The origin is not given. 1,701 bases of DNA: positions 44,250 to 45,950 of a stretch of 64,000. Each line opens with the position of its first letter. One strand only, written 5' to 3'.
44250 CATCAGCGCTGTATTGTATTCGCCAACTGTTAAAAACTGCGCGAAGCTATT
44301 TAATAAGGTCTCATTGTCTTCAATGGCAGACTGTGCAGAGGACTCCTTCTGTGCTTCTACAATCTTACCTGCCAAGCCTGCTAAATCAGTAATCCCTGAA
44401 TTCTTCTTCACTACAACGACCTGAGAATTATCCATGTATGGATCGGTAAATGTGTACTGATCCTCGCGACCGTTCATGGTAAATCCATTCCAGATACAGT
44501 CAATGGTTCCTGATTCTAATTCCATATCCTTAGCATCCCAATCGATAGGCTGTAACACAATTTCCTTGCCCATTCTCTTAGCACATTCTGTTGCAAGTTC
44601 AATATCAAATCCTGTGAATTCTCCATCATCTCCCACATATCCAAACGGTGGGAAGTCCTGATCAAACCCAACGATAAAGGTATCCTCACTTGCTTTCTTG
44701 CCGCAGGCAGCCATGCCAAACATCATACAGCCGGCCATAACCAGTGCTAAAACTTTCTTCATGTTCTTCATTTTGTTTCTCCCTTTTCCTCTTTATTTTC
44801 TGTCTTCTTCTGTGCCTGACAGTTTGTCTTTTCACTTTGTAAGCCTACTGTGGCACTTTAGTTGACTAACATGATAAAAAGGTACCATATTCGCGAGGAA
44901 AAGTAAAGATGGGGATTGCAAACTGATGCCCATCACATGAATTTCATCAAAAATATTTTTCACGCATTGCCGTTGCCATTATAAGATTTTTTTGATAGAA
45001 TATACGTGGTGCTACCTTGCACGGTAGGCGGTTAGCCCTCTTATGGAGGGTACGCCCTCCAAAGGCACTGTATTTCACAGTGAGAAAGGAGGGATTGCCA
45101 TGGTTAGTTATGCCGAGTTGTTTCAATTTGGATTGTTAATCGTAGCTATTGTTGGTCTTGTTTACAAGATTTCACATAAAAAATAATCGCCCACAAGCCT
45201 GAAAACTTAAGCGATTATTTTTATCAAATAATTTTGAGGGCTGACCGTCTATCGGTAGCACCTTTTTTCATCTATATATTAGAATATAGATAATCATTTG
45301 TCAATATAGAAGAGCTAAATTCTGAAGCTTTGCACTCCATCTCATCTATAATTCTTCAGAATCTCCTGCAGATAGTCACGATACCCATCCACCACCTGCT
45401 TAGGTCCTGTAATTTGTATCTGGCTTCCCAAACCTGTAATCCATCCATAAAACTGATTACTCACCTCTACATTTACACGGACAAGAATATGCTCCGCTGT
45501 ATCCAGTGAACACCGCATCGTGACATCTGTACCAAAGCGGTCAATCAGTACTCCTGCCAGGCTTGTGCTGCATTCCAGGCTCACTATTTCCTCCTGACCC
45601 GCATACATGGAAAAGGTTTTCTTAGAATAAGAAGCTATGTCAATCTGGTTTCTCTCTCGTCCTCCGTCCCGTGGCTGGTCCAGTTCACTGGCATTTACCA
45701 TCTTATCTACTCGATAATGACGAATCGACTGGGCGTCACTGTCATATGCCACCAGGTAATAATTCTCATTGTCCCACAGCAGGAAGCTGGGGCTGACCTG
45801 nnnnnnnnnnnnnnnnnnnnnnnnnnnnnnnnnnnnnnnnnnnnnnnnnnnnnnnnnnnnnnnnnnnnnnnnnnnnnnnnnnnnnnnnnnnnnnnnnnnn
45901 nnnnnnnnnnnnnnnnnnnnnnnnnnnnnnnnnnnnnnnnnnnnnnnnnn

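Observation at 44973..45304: Compact type I toxin-antitoxin-like cassette: a 28-aa holin-like peptide in an end-paired mRNA, with a convergent antisense sRNA unit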

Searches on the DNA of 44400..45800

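Call 3: search_rna_families(source=window, start=44400, end=45800, threshold=evalue, max_evalue=10, show_alignments=3)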
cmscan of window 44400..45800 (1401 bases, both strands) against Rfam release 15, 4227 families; matches with E-value up to 10: 6.
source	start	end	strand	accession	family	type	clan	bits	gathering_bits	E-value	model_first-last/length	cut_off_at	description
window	45145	45224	-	RF02900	AaHKsRNA82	Gene; sRNA;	-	21.8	51.4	2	1-81/81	no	Aggregatibacter sRNA 82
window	45174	45222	-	RF02847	Ref64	Gene; sRNA;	-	21.6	44.3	0.36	1-69/69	no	Enterococcus sRNA 64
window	44419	44437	+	RF02359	MS2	Cis-reg;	-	16.8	40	0.47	18-36/36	no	Bacteriophage MS2 operator hairpin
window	44635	44683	-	RF04042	mir-7961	Gene; miRNA;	-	16.5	90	5.9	1-56/56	no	mir-7961 microRNA precursor family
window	45129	45187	+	RF01905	HOTAIR_2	Gene; lncRNA;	-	13.2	60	3.7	1-69/69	no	HOTAIR conserved region 2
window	45706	45770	+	RF02288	TtnuCD11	Gene; snRNA; snoRNA; CD-box;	-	12.5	70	8.8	1-74/74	no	Tetrahymena snoRNA TtnuCD11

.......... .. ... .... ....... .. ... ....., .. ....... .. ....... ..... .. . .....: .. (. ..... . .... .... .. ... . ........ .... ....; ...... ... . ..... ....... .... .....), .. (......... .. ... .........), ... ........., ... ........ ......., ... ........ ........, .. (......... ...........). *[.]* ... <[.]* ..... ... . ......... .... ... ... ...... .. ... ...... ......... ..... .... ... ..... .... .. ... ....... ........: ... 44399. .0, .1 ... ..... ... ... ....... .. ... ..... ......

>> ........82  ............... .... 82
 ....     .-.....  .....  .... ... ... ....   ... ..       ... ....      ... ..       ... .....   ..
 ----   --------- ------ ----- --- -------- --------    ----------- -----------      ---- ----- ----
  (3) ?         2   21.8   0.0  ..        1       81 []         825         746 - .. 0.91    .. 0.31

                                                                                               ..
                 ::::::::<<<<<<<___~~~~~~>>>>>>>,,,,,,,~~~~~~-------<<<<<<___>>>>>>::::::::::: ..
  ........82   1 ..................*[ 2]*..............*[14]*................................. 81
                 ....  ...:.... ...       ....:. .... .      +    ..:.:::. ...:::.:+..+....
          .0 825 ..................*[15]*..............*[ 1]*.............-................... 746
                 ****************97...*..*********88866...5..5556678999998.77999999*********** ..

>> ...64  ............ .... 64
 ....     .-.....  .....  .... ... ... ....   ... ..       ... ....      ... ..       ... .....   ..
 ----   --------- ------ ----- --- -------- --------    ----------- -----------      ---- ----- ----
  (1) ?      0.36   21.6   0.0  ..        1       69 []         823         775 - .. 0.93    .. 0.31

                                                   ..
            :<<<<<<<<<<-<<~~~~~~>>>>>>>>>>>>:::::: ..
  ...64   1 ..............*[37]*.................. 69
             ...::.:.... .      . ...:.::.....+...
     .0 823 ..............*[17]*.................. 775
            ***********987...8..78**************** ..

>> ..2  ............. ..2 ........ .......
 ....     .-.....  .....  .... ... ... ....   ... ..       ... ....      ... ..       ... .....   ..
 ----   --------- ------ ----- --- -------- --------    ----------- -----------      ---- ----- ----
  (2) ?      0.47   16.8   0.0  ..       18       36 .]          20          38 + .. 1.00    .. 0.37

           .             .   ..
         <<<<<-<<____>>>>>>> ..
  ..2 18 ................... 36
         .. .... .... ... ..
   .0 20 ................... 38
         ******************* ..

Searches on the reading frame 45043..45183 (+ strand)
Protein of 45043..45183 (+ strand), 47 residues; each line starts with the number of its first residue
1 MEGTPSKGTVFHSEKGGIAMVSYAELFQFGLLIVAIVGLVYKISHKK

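Call 4: search_protein_families(library=pfam, proteins=[window:45043-45183:+], max_evalue=10)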
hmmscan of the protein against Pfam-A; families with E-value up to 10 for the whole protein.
seq(47 aa): 1 family
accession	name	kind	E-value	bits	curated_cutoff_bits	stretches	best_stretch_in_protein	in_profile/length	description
PF16935.10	Hol_Tox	-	0.00019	21.6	23.3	1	26-47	10-33/34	Putative Holin-like Toxin (Hol-Tox)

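Call 13: find_homologous_proteins(query=window:45043-45183:+, max_evalue=10)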
Query seq(47 aa) (47 aa): 14 proteins with E <= 10 among 14 candidates.
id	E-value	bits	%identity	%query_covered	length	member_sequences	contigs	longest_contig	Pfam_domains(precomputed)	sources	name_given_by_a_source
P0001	2.5e-22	94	100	100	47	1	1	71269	-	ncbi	-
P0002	3.1e-11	60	73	100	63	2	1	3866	-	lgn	-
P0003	4.5e-11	59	77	91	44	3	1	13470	-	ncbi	ncbi:MAG: hypothetical protein R3Y24_11200 [Eubacteriales bacterium]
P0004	9.8e-10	55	88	72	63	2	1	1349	-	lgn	-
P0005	6.4e-9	52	70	96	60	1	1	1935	-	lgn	-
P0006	3.1e-8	50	65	96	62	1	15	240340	-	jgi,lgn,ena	jgi:hypothetical protein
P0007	1.7e-7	48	87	64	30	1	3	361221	-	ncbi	ncbi:putative holin-like toxin [Eisenbergiella sp. OF01-20]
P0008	3.8e-7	47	70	85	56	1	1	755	-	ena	-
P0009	8.9e-7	46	93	60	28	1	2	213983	-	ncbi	ncbi:putative holin-like toxin [Eisenbergiella tayi]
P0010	1.3e-6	45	89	60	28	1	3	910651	-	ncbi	ncbi:MAG: putative holin-like toxin [Eisenbergiella sp.]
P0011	2.7e-5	41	86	60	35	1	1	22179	-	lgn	-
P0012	2.8e-5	41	86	60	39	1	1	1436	-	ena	-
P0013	2.8e-5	41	86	60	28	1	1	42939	-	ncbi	ncbi:putative holin-like toxin [Candidatus Merdisoma sp. JLR.KK006]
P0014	4.3e-4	38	86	60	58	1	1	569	-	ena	-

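Call 18: find_encoding_contigs(protein=P0006, flank=3000, max_places=6)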
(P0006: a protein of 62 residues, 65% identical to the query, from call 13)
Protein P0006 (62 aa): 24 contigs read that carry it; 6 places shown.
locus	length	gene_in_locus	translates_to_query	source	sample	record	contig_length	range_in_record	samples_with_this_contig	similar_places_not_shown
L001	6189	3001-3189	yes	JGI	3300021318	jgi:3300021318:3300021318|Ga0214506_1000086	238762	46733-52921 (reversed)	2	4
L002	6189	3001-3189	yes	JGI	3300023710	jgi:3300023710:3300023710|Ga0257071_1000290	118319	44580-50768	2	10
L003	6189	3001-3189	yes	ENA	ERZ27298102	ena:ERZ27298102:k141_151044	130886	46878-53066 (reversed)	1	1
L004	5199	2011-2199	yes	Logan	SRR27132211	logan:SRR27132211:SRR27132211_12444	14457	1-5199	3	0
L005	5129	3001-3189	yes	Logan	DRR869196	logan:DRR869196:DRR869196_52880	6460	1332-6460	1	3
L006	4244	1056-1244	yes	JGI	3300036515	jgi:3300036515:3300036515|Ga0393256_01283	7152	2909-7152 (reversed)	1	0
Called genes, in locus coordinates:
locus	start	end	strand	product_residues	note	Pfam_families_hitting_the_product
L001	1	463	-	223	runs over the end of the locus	PF08713:DNA_alkylation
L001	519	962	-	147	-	PF02580:Tyr_Deacylase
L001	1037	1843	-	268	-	PF05857:TraX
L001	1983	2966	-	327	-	PF06144:DNA_pol3_delta, PF21694:DNA_pol3_delta_C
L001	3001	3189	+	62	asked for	-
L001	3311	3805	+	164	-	-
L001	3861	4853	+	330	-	PF04055:Radical_SAM, PF13186:SPASM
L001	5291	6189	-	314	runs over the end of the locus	-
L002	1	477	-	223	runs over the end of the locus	PF08713:DNA_alkylation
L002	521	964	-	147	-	PF02580:Tyr_Deacylase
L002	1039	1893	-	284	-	PF05857:TraX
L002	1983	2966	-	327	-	PF06144:DNA_pol3_delta, PF21694:DNA_pol3_delta_C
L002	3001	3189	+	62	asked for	-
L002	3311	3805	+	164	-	-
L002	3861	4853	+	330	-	PF04055:Radical_SAM, PF13186:SPASM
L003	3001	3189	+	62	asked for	-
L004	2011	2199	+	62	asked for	-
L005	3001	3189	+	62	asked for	-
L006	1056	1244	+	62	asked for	-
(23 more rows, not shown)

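Call 20: find_encoding_contigs(protein=P0007, flank=3000, max_places=4)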
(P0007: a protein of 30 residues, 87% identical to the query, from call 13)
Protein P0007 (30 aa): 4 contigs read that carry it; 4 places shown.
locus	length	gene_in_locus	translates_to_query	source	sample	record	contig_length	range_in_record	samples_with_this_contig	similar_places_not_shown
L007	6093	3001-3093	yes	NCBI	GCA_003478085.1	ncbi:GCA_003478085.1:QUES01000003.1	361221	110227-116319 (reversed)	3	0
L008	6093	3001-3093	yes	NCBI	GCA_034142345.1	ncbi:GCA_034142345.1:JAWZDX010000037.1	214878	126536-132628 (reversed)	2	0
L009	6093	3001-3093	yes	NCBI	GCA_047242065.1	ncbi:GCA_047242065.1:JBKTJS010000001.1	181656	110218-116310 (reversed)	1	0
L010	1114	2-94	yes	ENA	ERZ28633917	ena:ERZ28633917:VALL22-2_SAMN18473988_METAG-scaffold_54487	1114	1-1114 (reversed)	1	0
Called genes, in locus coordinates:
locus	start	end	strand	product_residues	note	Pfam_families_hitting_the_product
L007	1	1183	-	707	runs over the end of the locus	PF21209:Bac_rhamnosid-like_N (weak), PF17389:Bac_rhamnosid6H, PF06202:GDE_C (faint)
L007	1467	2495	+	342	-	PF07883:Cupin_2 (weak), PF02311:AraC_binding (weak), PF12833:HTH_18, PF00165:HTH_AraC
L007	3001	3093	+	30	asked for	-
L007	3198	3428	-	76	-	-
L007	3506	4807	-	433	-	PF03952:Enolase_N, PF00113:Enolase_C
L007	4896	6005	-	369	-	PF07992:Pyr_redox_2, PF13192:Thioredoxin_3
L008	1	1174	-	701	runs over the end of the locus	PF21209:Bac_rhamnosid-like_N (weak), PF17389:Bac_rhamnosid6H, PF06202:GDE_C (weak)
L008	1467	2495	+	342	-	PF07883:Cupin_2 (weak), PF02311:AraC_binding (weak), PF12833:HTH_18, PF00165:HTH_AraC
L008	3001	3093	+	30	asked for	-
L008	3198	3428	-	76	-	-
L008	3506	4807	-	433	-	PF03952:Enolase_N, PF00113:Enolase_C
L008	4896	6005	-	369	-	PF07992:Pyr_redox_2, PF13192:Thioredoxin_3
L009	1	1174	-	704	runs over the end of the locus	PF21209:Bac_rhamnosid-like_N (weak), PF17389:Bac_rhamnosid6H, PF06202:GDE_C (faint)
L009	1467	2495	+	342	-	PF07883:Cupin_2 (weak), PF02311:AraC_binding (weak), PF12833:HTH_18, PF00165:HTH_AraC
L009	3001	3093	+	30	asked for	-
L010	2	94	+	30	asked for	?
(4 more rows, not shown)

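Call 21: find_encoding_contigs(protein=P0003, flank=3000, max_places=3)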
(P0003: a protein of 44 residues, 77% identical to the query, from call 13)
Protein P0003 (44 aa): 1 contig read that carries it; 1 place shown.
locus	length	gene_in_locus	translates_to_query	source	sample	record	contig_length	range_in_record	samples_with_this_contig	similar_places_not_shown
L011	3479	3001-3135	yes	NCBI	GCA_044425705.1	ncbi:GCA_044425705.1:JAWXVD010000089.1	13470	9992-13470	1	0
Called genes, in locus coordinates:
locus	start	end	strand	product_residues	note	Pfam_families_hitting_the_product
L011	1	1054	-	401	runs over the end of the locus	PF01041:DegT_DnrJ_EryC1, PF00155:Aminotran_1_2, PF01053:Cys_Met_Meta_PP (weak), PF01212:Beta_elim_lyase (weak), PF00266:Aminotran_5 (weak)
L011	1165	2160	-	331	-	PF01073:3Beta_HSD, PF01370:Epimerase, PF02719:Polysacc_synt_2, PF04321:RmlD_sub_bind, PF05368:NmrA, PF07993:NAD_binding_4, PF13460:NAD_binding_10, PF16363:GDP_Man_Dehyd, +1 more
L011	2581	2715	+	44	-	-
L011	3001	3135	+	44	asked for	-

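Call 22: find_encoding_contigs(protein=P0001, flank=3000, max_places=3)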
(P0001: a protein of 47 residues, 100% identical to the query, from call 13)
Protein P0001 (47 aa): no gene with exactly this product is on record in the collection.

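Call 66: list_cluster_members(proteins=[P0001, P0009, P0013])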
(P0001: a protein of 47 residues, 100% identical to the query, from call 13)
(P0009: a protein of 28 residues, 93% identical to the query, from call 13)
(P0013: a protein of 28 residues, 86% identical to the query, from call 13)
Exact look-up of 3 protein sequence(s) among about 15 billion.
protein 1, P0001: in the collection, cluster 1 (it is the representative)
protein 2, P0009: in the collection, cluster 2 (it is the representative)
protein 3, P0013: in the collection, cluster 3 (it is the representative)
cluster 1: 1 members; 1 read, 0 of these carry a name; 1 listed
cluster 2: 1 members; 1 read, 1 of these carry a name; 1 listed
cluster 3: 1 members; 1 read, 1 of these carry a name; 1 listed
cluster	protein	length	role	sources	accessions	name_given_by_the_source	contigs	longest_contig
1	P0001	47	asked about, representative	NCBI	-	-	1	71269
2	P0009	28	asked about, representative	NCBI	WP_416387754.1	putative holin-like toxin [Eisenbergiella tayi]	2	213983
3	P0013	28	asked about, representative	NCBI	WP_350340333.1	putative holin-like toxin [Candidatus Merdisoma sp. JLR.KK006]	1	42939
